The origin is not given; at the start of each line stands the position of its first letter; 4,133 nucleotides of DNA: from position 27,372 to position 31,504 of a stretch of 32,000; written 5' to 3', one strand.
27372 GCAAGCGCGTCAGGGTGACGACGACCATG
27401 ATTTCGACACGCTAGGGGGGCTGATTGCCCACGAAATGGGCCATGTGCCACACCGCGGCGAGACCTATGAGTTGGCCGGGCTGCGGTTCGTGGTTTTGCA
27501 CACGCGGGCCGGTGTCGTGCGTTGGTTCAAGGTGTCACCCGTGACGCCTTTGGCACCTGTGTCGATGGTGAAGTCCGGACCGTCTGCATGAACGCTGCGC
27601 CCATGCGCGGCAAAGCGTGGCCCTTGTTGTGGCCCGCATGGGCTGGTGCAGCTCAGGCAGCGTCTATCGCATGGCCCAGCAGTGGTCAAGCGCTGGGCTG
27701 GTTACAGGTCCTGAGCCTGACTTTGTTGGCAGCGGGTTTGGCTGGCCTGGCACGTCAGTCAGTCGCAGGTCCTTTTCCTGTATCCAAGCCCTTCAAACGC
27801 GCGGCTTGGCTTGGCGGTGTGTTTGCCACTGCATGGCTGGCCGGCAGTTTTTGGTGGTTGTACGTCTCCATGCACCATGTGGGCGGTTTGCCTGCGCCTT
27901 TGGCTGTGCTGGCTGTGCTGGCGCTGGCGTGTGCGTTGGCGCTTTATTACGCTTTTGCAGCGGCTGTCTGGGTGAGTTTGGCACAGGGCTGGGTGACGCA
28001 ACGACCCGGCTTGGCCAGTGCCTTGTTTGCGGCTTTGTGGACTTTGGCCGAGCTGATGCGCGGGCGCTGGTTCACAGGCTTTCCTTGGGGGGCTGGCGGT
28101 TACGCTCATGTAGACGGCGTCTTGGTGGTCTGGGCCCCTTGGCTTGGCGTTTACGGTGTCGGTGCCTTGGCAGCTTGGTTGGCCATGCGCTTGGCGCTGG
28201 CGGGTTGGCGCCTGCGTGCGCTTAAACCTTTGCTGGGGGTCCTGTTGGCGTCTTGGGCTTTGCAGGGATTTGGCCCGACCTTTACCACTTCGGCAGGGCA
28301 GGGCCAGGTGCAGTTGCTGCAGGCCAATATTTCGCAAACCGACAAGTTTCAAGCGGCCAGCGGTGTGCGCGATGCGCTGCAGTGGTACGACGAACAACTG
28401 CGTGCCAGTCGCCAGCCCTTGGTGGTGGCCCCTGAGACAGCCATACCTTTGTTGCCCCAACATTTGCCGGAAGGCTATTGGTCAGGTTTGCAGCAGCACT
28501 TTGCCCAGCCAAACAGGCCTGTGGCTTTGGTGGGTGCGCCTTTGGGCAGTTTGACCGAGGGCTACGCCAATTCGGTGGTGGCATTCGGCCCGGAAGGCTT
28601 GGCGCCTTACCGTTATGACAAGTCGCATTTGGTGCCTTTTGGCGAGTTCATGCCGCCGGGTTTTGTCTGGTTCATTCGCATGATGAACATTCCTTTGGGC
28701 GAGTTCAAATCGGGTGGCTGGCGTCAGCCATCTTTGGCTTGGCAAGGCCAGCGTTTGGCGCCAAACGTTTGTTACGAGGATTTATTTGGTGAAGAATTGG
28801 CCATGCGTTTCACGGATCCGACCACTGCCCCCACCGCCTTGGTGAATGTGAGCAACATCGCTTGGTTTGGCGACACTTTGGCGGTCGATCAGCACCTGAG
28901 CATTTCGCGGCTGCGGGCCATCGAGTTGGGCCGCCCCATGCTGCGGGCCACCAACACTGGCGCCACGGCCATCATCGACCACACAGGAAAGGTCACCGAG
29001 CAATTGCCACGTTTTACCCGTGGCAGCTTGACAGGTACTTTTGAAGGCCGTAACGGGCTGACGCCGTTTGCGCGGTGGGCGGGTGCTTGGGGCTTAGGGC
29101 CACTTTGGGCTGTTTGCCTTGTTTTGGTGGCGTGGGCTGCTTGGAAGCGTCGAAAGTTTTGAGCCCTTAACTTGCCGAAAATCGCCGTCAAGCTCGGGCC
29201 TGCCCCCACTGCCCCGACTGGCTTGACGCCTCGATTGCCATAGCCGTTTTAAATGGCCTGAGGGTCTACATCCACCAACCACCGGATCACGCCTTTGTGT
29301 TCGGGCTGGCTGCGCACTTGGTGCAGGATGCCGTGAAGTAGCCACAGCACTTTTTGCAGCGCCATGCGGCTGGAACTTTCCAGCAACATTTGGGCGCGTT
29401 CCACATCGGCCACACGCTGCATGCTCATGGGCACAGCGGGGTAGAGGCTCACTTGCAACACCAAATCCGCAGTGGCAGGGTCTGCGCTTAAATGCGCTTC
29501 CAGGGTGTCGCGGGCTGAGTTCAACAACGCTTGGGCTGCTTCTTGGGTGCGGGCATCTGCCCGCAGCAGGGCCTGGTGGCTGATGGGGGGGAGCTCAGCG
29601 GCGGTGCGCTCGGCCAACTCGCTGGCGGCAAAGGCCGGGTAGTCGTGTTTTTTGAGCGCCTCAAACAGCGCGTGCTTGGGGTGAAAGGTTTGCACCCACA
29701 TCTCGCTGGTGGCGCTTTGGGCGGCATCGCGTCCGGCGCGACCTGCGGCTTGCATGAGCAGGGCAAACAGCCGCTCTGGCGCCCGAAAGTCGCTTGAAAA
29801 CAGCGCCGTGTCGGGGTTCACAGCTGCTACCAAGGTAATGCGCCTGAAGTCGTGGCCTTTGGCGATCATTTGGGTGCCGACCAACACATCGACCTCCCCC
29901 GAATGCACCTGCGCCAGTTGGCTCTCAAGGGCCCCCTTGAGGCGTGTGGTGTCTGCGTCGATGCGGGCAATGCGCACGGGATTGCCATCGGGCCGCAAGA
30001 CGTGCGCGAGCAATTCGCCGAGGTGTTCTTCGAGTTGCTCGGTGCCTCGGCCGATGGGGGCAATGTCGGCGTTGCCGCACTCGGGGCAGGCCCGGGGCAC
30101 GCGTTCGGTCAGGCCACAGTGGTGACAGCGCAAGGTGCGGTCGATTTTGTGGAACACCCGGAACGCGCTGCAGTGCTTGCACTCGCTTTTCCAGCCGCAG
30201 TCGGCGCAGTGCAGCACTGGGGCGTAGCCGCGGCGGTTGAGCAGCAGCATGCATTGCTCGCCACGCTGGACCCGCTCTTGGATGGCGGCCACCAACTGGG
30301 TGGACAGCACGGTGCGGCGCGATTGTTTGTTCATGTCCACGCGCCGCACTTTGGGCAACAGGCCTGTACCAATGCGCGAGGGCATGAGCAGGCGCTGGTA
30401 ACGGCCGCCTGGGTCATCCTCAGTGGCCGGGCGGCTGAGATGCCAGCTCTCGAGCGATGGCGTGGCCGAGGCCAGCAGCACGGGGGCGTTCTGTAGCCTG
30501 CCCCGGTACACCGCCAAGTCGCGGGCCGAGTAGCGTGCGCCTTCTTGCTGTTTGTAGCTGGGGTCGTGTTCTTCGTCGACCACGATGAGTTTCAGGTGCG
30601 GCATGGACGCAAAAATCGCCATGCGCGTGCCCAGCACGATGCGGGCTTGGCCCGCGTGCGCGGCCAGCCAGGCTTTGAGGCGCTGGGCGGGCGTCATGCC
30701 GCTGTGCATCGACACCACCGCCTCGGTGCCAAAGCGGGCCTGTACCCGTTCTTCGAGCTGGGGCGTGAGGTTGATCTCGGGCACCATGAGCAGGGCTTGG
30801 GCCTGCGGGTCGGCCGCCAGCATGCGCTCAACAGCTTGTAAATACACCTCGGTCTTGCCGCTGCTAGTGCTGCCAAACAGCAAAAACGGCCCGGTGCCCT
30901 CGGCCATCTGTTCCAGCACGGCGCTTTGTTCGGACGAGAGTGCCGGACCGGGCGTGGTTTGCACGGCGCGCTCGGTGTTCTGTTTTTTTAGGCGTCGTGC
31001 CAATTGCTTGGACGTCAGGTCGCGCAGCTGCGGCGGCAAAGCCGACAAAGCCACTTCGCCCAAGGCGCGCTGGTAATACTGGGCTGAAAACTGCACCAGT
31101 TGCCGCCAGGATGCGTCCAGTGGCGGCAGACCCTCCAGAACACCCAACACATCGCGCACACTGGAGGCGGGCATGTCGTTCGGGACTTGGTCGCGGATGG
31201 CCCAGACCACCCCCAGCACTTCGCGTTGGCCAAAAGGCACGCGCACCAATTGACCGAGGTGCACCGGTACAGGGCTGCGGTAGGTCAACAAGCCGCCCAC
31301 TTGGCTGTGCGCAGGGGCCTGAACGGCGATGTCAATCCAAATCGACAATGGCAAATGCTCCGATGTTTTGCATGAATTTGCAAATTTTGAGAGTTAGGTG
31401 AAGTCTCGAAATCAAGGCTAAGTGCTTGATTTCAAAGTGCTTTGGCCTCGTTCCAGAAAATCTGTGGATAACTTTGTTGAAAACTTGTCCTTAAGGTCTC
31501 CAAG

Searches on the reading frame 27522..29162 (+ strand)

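Call 10: search_protein_families(library=pfam, proteins=[window:27522-29162:+], max_evalue=0.01)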
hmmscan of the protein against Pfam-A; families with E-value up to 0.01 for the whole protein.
window:27522-29162:+ (546 aa): 2 families
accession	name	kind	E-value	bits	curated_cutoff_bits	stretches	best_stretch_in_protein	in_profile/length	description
PF20154.4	LNT_N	-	2.3e-20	73.8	27.1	1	89-221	33-157/159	Apolipoprotein N-acyltransferase N-terminal domain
PF00795.27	CN_hydrolase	-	1.9e-19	70.4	23.2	1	266-506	5-245/256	Carbon-nitrogen hydrolase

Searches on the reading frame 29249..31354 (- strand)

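Call 10: search_protein_families(library=pfam, proteins=[window:29249-31354:-], max_evalue=0.01)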
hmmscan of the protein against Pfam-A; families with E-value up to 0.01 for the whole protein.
window:29249-31354:- (701 aa): 6 families
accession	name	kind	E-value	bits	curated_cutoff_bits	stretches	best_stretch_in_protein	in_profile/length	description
PF00270.35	DEAD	-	1.1e-17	64.7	26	1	142-300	3-161/167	DEAD/DEAH box helicase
PF17764.6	PriA_3primeBD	-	1.9e-16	60.1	22.7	1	9-107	2-96/96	3'DNA-binding domain (3'BD)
PF18074.6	PriA_C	-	5.6e-13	50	26.9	1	590-698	1-95/95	Primosomal protein N C-terminal domain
PF00271.37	Helicase_C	-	5.7e-10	39.9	23.5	1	459-542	39-108/110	Helicase conserved C-terminal domain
PF04851.21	ResIII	-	1.7e-09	38.3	22.5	1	145-299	14-162/164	Type III restriction enzyme, res subunit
PF18319.7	Zn_ribbon_PriA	-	1.8e-07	31.4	26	1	392-418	1-27/27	PriA DNA helicase Cys-rich region (CRR) domain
